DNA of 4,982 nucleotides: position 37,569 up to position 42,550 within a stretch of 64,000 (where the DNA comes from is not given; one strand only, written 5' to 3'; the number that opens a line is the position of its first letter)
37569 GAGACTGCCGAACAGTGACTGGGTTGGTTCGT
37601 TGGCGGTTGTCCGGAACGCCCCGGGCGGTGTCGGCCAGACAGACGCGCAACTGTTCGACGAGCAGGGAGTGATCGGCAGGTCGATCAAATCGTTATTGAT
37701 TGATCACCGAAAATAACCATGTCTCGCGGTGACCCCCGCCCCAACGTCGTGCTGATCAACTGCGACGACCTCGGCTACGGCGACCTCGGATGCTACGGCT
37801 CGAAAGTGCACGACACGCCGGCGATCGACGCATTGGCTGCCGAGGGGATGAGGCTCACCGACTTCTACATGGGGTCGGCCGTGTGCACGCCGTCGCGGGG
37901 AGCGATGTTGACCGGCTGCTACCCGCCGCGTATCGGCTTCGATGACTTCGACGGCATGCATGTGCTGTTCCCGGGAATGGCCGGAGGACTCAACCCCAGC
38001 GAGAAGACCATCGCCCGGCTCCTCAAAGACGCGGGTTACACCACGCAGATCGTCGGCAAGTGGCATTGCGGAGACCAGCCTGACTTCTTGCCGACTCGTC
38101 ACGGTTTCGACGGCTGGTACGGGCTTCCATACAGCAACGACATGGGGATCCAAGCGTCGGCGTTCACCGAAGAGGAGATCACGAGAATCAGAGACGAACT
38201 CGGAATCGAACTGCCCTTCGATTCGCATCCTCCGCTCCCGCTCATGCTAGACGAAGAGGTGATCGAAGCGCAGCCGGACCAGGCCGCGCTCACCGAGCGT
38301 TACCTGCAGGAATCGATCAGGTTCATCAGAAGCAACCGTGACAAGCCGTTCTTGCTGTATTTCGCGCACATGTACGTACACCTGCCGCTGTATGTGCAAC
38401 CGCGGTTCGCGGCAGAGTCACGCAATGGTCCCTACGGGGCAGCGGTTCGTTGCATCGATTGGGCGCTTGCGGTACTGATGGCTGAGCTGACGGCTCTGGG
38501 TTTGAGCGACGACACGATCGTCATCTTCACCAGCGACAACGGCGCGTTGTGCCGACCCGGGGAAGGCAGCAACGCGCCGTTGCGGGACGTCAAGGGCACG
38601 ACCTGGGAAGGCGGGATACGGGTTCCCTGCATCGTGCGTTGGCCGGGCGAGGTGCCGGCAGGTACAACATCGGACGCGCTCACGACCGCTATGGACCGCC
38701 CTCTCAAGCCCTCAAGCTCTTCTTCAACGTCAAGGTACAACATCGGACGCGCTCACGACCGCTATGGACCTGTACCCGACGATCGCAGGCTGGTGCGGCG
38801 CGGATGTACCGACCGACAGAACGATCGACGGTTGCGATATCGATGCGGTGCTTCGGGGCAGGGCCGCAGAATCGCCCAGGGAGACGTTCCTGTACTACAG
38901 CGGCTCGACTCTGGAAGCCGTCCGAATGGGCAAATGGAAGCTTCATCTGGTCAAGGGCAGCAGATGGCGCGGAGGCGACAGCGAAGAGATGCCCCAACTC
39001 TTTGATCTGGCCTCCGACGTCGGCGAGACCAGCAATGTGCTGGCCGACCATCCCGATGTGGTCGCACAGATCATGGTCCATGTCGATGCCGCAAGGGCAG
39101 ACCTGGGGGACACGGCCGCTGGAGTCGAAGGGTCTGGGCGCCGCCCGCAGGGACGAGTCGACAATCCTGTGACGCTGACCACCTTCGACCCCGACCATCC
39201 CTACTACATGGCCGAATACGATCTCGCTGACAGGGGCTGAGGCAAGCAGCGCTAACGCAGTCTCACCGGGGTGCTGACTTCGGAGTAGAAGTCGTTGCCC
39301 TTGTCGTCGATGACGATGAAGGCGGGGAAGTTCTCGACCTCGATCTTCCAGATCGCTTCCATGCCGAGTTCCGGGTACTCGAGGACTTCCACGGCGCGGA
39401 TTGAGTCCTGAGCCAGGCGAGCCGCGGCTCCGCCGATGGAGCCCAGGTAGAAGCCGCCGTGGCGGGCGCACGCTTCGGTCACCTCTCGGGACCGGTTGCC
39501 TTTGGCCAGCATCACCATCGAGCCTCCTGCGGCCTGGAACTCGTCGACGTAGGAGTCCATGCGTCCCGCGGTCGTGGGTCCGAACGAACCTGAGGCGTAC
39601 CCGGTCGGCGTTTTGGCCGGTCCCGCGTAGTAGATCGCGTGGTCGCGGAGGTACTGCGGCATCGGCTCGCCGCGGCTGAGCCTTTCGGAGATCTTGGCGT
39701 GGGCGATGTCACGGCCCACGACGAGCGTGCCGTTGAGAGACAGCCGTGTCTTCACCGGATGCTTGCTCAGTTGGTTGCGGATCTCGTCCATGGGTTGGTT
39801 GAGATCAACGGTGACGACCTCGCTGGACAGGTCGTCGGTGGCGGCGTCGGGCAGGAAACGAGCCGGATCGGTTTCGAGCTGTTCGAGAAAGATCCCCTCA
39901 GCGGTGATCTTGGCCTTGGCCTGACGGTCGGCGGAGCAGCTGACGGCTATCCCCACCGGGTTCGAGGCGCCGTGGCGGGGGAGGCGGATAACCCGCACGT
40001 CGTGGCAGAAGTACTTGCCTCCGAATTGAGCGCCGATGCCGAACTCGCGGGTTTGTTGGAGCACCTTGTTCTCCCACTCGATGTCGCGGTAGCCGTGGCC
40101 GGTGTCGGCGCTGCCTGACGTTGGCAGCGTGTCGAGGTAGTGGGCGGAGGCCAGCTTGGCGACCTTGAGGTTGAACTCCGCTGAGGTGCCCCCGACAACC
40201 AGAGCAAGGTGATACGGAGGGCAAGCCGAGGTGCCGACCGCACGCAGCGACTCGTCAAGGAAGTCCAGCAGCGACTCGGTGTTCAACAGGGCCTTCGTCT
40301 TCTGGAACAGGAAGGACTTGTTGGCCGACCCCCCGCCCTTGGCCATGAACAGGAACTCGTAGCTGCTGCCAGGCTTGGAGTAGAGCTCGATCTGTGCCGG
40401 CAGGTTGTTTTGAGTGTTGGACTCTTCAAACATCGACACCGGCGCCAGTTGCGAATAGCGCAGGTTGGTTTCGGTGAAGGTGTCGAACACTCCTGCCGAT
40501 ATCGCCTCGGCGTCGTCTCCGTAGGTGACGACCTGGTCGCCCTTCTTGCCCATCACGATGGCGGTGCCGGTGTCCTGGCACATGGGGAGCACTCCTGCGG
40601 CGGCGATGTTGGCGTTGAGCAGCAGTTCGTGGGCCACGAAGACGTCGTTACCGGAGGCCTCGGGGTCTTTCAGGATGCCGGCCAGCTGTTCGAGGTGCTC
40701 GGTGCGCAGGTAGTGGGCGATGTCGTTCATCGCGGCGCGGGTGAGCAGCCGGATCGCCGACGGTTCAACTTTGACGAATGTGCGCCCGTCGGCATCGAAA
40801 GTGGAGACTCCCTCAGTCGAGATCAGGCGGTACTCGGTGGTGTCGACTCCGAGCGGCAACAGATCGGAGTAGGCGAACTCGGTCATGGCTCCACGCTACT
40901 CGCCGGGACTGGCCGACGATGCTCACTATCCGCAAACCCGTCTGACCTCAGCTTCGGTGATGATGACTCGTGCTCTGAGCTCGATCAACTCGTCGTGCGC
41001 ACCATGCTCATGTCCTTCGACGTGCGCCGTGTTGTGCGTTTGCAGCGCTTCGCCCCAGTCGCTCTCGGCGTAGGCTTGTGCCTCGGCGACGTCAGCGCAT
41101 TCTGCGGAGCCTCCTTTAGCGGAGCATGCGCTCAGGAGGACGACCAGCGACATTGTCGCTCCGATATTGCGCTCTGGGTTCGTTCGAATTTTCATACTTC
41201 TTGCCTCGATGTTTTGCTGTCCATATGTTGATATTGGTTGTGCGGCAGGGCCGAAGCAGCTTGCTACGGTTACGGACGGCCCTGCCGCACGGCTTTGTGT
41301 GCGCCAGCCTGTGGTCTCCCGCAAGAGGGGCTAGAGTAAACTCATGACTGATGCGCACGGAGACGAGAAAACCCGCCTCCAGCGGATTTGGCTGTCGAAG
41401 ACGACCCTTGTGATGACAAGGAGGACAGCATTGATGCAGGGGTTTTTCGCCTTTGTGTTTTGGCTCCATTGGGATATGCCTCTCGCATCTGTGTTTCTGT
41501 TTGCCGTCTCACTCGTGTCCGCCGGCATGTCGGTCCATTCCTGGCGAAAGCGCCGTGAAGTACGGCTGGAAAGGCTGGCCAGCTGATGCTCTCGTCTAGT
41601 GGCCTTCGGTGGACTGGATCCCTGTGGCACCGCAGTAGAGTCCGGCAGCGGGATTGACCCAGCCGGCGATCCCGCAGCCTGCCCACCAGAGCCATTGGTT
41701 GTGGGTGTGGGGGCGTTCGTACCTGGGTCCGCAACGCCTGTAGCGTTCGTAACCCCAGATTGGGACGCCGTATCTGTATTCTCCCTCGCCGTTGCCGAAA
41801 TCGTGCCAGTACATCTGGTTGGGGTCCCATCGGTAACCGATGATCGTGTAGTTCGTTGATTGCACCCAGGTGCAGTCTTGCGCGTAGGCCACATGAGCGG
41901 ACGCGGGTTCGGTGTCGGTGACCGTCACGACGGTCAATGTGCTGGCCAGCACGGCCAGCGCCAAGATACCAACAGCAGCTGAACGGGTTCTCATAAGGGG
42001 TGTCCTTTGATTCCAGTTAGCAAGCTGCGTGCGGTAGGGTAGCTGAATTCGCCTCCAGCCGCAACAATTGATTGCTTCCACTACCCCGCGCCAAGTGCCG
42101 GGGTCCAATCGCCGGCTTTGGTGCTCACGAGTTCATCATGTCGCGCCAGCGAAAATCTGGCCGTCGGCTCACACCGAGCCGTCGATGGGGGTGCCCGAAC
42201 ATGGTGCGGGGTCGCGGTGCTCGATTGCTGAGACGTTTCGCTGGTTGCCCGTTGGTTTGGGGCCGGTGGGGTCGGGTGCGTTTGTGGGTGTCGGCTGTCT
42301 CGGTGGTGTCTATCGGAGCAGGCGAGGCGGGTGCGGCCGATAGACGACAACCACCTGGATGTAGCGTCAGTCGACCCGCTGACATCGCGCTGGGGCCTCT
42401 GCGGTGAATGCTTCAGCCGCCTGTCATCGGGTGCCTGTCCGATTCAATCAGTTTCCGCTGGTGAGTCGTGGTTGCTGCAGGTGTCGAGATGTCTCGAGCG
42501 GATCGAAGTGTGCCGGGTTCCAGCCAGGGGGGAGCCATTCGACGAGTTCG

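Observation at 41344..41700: Diverged patch inside near-identical duplicates covers a 2-TM protein and the C-terminal tail of the convergent secreted protein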

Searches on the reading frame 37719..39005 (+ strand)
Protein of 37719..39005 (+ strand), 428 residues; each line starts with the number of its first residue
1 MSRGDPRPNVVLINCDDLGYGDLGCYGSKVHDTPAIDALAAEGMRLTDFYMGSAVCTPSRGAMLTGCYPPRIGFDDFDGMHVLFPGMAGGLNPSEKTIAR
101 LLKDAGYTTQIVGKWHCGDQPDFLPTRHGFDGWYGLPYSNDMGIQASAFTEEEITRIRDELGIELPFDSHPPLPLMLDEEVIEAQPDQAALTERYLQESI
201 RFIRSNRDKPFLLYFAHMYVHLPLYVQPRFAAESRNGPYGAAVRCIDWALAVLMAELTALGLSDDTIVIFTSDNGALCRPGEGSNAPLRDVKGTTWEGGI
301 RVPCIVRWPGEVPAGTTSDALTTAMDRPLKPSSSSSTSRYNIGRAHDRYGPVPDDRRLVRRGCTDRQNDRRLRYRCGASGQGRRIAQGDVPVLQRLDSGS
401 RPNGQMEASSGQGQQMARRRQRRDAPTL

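Call 6: search_protein_families(library=pfam, max_evalue=0.01, proteins=[window:37719-39005:+])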
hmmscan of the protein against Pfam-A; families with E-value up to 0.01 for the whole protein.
window:37719-39005:+ (428 aa): 2 families
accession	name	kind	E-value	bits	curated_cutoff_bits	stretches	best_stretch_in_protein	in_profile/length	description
PF00884.28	Sulfatase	-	3.1e-55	188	25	1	8-326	1-290/301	Sulfatase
PF01663.27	Phosphodiest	-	0.0015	18.7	23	0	204-276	157-221/342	Type I phosphodiesterase / nucleotide pyrophosphatase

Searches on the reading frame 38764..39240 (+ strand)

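Call 6: search_protein_families(library=pfam, max_evalue=0.01, proteins=[window:38764-39240:+])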
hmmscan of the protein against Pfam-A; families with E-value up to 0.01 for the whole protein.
window:38764-39240:+ (158 aa): 1 family
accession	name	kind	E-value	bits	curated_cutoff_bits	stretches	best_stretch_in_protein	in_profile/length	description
PF14707.11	Sulfatase_C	-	1.6e-12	48.6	30.9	1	37-115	1-97/127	C-terminal region of aryl-sulfatase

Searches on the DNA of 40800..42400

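Call 32: search_rna_families(source=window, start=40800, end=42400, threshold=evalue, max_evalue=1)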
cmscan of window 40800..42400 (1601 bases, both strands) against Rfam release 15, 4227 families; matches with E-value up to 1: 0.
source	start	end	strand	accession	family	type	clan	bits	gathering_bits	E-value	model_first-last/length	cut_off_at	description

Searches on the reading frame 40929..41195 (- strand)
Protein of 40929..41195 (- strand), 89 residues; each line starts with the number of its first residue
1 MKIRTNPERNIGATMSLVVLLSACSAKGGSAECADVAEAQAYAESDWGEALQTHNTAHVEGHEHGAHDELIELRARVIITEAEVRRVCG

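Call 6: search_protein_families(library=pfam, max_evalue=0.01, proteins=[window:40929-41195:-])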
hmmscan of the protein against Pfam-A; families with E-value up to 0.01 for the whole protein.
seq(89 aa): 0 families

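Call 40: search_protein_families(library=ncbifam, max_evalue=1, proteins=[window:40929-41195:-])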
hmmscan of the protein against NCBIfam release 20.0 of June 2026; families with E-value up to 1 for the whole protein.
seq(89 aa): 0 families

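Call 52: find_homologous_proteins(query=window:40929-41195:-, max_evalue=0.01)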
Query seq(89 aa) (89 aa): 7 proteins with E <= 0.01 among 8 candidates.
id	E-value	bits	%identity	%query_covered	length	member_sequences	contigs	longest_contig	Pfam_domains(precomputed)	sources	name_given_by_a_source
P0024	3.2e-51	188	100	100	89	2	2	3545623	-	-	-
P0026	4.8e-35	137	75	99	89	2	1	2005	-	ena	-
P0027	1.1e-30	123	69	100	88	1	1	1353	-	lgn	-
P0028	6.8e-30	120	66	99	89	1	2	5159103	-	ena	-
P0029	7.9e-29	117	65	99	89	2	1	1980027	-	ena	-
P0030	3.3e-27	112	65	100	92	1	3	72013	-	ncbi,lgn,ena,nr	ncbi:MAG: hypothetical protein OXF75_06935 [Acidimicrobiaceae bacterium]|nr:hypothetical protein [Ac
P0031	2.3e-25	106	70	85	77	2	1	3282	-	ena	-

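Call 54: find_encoding_contigs(protein=P0028, flank=8000, max_places=3)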
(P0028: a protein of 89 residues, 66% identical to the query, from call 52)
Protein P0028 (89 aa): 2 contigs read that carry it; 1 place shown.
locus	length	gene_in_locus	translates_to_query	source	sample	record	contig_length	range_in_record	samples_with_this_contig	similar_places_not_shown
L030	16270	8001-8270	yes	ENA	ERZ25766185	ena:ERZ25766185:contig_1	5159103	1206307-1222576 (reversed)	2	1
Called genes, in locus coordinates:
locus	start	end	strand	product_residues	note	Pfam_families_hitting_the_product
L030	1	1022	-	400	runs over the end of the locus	PF00202:Aminotran_3, PF00155:Aminotran_1_2 (weak)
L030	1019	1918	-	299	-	PF00696:AA_kinase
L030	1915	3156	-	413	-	PF01960:ArgJ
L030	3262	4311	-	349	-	PF01118:Semialdhyde_dh, PF02774:Semialdhyde_dhC, PF22698:Semialdhyde_dhC_1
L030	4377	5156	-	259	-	-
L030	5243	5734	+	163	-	-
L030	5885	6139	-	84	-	-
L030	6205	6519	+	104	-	-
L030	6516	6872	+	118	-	-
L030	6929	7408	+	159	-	-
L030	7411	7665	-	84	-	-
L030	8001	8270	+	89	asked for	-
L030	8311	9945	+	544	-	PF05681:Fumerase, PF05683:Fumerase_C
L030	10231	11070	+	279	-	-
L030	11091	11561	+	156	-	-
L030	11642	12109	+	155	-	-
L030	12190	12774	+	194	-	-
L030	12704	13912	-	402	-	PF00884:Sulfatase, PF16347:SGSH_C, PF14707:Sulfatase_C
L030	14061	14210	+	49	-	-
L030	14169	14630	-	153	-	PF13622:4HBT_3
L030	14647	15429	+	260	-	PF00106:adh_short, PF01370:Epimerase, PF08659:KR, PF13561:adh_short_C2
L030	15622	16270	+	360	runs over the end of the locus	PF13407:Peripla_BP_4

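Call 55: find_encoding_contigs(protein=P0029, flank=8000, max_places=3)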
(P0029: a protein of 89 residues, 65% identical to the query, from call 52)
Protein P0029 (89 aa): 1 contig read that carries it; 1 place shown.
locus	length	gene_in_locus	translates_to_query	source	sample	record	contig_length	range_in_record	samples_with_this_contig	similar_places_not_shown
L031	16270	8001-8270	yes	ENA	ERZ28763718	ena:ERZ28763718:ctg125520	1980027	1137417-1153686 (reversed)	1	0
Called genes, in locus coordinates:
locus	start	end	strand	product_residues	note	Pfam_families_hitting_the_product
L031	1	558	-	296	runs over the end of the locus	PF00696:AA_kinase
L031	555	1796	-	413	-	PF01960:ArgJ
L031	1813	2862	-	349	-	PF01118:Semialdhyde_dh, PF02774:Semialdhyde_dhC, PF22698:Semialdhyde_dhC_1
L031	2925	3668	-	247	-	-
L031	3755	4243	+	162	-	-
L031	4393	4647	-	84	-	-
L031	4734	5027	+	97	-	-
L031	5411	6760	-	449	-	PF13701:DDE_Tnp_1_4, PF01609:DDE_Tnp_1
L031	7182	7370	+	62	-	-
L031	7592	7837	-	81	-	-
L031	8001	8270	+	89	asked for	-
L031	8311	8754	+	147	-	PF05681:Fumerase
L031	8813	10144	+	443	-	PF13701:DDE_Tnp_1_4, PF01609:DDE_Tnp_1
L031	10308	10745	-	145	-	PF01850:PIN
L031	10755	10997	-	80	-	PF22513:FitA-like_RHH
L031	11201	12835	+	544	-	PF05681:Fumerase, PF05683:Fumerase_C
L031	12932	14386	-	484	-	PF00884:Sulfatase, PF16347:SGSH_C, PF14707:Sulfatase_C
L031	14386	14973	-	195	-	PF20789:4HBT_3C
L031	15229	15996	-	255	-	PF03649:UPF0014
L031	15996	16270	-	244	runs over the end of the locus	PF00005:ABC_tran, PF13304:AAA_21 (faint)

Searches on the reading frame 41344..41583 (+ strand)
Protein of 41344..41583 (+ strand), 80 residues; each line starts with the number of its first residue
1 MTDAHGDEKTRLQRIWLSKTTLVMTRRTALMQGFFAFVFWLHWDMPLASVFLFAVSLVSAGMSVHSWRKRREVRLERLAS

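Call 6: search_protein_families(library=pfam, max_evalue=0.01, proteins=[window:41344-41583:+])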
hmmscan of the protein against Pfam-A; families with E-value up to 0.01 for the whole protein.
seq(80 aa): 0 families

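Call 9: find_homologous_proteins(query=window:41344-41583:+, max_evalue=0.01)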
Query seq(80 aa) (80 aa): 3 proteins with E <= 0.01 among 5 candidates.
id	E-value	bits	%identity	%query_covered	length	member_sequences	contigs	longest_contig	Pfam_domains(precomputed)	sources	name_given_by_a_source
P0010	9.5e-35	136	81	99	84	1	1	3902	-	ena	-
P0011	9.7e-35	136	80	100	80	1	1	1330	-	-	-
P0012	6.4e-30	120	73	99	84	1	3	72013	-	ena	-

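Call 21: find_encoding_contigs(protein=P0010, flank=5000, max_places=3)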
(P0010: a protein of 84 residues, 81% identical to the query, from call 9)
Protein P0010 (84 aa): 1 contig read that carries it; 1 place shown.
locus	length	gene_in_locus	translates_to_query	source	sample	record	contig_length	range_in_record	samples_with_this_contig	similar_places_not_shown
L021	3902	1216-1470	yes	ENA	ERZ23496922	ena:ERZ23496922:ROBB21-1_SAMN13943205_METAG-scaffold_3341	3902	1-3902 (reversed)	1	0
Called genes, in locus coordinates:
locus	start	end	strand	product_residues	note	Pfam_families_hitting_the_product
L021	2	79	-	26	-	?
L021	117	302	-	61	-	-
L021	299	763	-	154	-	-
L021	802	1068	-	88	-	-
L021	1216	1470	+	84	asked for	-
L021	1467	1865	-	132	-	-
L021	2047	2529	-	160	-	-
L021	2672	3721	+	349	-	PF01118:Semialdhyde_dh, PF02774:Semialdhyde_dhC, PF22698:Semialdhyde_dhC_1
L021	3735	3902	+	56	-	?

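Call 26: find_encoding_contigs(protein=P0011, flank=10000, max_places=5)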
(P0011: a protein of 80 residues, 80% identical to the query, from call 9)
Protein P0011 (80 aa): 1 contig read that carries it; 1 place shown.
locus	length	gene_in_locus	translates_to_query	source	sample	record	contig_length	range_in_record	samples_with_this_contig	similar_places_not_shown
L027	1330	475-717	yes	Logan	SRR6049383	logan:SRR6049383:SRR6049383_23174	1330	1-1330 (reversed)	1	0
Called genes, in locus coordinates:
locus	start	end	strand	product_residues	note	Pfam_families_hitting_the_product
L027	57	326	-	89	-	-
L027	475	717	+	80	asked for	-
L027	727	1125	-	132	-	-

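Call 39: search_protein_families(library=pfam, max_evalue=10, proteins=[window:41344-41583:+])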
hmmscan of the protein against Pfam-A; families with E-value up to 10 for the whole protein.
seq(80 aa): 2 families
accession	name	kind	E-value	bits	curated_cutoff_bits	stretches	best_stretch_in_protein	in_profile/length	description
PF04831.18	POPDC1-3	-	0.11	13.1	28.1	1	22-75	25-80/140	POPDC1-3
PF05545.16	FixQ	-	0.24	11.8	29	1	49-79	12-42/49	Cbb3-type cytochrome oxidase component FixQ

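Call 40: search_protein_families(library=ncbifam, max_evalue=1, proteins=[window:41344-41583:+])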
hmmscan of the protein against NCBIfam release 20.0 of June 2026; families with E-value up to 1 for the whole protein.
seq(80 aa): 3 families
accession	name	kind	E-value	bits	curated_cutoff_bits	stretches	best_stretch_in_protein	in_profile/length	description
NF045513.1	HepA_fam_ABC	equivalog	0.018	13.5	725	1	11-68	164-217/610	heterocyst formation ABC transporter subunit HepA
TIGR02203.1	MsbA_lipidA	equivalog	0.027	12.9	602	1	20-70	132-180/572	lipid A export permease/ATP-binding protein MsbA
NF047839.1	PspM_Rv2743c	equivalog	0.23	11.4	80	1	13-76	9-71/220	phage shock envelope stress response protein PspM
